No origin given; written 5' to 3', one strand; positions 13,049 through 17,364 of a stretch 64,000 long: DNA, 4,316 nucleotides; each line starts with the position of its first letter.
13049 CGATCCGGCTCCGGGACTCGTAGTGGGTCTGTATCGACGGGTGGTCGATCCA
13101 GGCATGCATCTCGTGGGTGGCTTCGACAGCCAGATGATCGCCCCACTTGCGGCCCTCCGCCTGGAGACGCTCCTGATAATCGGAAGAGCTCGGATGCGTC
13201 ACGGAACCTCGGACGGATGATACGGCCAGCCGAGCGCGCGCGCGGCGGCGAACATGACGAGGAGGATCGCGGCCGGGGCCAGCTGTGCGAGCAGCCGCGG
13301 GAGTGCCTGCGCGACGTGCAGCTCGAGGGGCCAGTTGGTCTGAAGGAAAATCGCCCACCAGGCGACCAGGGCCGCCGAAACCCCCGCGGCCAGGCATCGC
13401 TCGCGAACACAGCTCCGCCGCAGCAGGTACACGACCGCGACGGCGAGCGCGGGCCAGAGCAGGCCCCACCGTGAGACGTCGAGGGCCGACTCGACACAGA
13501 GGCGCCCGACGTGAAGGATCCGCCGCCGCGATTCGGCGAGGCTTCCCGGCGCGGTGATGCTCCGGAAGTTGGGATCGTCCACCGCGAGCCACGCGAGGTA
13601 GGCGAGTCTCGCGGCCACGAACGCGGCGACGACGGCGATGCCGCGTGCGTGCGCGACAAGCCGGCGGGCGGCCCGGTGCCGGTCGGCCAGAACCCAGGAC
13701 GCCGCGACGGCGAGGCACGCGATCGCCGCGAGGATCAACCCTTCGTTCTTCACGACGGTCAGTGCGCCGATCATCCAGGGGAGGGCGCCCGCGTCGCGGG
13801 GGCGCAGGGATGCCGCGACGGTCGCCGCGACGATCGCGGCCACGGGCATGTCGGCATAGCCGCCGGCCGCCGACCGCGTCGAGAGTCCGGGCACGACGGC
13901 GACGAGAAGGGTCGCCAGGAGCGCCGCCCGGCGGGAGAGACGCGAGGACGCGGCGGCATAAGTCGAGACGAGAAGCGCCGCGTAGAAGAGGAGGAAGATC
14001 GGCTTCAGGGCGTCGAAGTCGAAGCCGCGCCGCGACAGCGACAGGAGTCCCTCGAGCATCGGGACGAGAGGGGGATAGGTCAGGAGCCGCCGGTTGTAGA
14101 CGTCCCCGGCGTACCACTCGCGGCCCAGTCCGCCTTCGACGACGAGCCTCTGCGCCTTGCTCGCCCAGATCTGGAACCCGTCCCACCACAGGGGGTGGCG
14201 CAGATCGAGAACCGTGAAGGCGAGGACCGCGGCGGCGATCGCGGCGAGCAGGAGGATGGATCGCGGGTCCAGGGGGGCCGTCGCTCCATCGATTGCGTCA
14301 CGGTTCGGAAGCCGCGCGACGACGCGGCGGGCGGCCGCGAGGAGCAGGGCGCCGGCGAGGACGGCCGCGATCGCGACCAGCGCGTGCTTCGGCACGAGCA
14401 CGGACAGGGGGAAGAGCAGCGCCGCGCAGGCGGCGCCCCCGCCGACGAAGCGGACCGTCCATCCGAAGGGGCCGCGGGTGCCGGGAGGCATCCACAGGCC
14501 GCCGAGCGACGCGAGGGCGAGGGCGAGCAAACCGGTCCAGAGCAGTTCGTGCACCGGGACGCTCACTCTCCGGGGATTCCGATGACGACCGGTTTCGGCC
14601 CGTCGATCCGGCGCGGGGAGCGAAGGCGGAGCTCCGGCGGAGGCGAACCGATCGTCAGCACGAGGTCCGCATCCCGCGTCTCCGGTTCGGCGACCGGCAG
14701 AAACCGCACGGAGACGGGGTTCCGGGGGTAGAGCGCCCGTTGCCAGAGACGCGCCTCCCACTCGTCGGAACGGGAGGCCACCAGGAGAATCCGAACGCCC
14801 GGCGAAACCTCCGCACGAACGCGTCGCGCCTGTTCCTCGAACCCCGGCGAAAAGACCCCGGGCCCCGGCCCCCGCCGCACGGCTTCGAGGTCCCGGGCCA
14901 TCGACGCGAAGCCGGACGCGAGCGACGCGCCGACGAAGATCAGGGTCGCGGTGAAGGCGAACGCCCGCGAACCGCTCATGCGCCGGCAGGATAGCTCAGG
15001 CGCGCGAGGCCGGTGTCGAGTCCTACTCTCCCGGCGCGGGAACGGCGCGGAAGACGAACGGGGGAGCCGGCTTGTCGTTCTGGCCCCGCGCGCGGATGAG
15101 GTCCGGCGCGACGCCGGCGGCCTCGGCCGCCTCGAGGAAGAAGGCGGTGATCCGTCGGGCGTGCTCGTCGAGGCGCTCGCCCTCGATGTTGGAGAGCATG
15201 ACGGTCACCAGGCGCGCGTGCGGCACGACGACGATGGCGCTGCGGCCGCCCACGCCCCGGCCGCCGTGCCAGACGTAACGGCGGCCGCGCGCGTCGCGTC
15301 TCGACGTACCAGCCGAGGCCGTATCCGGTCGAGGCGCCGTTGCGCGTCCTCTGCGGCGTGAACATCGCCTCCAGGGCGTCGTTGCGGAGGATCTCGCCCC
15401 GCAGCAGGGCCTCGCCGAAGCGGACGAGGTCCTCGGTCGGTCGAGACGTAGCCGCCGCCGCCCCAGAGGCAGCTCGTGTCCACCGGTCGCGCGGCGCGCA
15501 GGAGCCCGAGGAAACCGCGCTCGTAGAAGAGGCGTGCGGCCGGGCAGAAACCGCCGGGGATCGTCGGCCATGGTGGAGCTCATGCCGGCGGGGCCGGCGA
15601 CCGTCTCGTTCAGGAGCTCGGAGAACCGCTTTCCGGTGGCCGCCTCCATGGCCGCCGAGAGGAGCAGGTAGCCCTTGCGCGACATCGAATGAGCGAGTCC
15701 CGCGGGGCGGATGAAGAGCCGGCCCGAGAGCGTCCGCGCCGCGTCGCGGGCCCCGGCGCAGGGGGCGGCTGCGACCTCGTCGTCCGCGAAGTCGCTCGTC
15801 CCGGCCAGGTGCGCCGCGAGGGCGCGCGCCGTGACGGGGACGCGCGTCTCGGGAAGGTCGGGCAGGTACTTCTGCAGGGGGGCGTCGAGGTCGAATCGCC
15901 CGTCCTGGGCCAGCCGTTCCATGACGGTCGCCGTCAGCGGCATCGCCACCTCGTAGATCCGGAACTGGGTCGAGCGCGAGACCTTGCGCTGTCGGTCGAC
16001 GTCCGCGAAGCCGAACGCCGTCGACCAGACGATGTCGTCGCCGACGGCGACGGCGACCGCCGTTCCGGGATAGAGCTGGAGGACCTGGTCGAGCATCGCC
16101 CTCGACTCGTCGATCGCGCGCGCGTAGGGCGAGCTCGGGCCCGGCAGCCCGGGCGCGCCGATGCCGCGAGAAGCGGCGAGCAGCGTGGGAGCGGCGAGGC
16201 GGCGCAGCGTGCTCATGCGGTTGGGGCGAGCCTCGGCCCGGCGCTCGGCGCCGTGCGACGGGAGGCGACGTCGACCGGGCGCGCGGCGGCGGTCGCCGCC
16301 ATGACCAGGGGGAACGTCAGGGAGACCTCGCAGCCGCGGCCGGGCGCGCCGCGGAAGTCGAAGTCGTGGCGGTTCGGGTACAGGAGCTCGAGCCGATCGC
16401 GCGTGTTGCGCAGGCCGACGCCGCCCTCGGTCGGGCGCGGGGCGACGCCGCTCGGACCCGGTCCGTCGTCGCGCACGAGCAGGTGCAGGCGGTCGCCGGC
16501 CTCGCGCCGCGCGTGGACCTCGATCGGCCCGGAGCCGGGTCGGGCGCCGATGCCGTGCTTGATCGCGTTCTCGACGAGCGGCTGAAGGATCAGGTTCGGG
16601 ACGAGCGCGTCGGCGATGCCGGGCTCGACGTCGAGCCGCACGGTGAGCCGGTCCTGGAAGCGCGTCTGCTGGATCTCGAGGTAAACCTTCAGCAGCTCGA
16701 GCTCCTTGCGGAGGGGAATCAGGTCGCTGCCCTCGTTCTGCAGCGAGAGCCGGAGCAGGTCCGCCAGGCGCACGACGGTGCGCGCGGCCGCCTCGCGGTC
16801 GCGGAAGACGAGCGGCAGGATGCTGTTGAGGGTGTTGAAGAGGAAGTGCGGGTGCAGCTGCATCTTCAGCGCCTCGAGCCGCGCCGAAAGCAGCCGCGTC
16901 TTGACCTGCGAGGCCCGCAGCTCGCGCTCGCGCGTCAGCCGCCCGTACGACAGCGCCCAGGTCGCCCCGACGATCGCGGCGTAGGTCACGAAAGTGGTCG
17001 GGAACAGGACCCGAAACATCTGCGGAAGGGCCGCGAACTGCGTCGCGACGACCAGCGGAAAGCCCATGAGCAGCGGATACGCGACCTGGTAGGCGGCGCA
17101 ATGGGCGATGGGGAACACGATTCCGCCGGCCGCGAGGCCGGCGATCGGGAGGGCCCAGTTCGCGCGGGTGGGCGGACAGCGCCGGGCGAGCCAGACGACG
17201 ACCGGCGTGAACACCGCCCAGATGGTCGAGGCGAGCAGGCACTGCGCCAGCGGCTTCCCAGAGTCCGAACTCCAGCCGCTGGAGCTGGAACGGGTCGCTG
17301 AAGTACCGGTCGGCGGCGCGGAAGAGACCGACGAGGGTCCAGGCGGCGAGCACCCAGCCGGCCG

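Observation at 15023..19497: LytTR response regulator driving two tandem LytS-like kinases and a beta-lactamase-family hydrolase in one coupled operon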

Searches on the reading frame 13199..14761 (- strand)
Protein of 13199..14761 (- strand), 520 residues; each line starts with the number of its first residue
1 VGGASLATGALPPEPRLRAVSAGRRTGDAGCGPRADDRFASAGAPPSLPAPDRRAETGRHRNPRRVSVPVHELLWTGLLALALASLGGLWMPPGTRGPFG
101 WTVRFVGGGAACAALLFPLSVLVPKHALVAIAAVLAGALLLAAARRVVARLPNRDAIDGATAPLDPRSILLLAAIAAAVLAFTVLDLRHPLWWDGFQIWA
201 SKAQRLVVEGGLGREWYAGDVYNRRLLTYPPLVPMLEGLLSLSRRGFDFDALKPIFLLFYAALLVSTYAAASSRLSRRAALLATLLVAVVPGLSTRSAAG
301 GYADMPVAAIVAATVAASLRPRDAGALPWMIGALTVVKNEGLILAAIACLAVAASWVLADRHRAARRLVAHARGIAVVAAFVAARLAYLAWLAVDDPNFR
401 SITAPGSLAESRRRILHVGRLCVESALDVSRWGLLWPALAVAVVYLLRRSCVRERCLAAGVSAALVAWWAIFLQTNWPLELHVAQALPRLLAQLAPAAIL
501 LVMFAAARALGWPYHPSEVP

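Call 5: search_protein_families(library=pfam, proteins=[window:13199-14761:-], max_evalue=0.01)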
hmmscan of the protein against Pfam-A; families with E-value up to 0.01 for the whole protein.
window:13199-14761:- (520 aa): 0 families

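Call 42: search_protein_families(library=ncbifam, proteins=[window:13199-14566:-], max_evalue=0.01)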
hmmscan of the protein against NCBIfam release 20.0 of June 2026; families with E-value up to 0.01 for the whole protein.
window:13199-14566:- (455 aa): 0 families

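Call 43: search_protein_families(library=pfam, proteins=[window:13199-14566:-], max_evalue=1)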
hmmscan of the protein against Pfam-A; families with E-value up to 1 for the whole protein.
window:13199-14566:- (455 aa): 1 family
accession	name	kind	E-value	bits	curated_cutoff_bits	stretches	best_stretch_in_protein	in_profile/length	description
PF02516.20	STT3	-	0.049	13.6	24.5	1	162-248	69-158/405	Oligosaccharyl transferase STT3, N-terminal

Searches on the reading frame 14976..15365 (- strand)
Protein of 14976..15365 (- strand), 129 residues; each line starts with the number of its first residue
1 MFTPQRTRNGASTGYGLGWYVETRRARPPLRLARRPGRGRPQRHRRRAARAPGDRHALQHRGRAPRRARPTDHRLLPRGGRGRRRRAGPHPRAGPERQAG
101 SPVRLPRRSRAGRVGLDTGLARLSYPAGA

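Call 5: search_protein_families(library=pfam, proteins=[window:14976-15365:-], max_evalue=0.01)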
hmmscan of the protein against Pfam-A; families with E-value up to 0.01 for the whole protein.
window:14976-15365:- (129 aa): 0 families

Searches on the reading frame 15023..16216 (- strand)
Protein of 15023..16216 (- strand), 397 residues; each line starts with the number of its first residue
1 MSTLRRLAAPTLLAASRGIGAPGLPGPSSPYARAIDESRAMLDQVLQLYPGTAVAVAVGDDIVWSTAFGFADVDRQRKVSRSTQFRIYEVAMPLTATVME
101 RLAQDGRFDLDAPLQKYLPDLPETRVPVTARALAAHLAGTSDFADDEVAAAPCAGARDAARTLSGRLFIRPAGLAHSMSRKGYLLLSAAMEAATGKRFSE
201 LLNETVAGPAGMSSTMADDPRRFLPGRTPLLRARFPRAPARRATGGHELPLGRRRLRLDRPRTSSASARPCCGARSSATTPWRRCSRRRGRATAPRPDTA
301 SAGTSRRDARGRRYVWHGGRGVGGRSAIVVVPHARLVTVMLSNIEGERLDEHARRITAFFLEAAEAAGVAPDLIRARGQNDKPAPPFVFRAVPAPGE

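Call 5: search_protein_families(library=pfam, proteins=[window:15023-16216:-], max_evalue=0.01)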
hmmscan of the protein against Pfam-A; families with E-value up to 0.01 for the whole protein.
window:15023-16216:- (397 aa): 1 family
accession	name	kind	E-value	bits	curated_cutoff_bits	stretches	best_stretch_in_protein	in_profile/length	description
PF00144.29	Beta-lactamase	-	5.6e-36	124.8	27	1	49-355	14-323/329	Beta-lactamase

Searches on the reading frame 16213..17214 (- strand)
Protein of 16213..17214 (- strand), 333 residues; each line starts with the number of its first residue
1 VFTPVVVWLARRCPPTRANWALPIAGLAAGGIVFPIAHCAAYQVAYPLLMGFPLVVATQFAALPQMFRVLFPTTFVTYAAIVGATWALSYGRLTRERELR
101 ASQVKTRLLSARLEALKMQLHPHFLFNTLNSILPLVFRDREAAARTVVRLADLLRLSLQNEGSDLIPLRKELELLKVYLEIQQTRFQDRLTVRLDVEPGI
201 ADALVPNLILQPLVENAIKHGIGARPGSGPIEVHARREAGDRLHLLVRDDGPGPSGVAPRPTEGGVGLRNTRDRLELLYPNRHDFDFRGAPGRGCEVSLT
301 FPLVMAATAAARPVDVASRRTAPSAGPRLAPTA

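Call 5: search_protein_families(library=pfam, proteins=[window:16213-17214:-], max_evalue=0.01)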
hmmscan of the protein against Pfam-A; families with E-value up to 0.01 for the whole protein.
window:16213-17214:- (333 aa): 3 families
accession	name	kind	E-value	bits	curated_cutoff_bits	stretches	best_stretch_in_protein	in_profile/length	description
PF06580.19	His_kinase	-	4.8e-25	88.1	25.2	1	111-190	1-81/81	Histidine kinase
PF02518.31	HATPase_c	-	2.3e-08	34.9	26.4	1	207-303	7-109/111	Histidine kinase-, DNA gyrase B-, and HSP90-like ATPase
PF13581.12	HATPase_c_2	-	0.00019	21.9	27.4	1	213-267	39-101/127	Histidine kinase-like ATPase domain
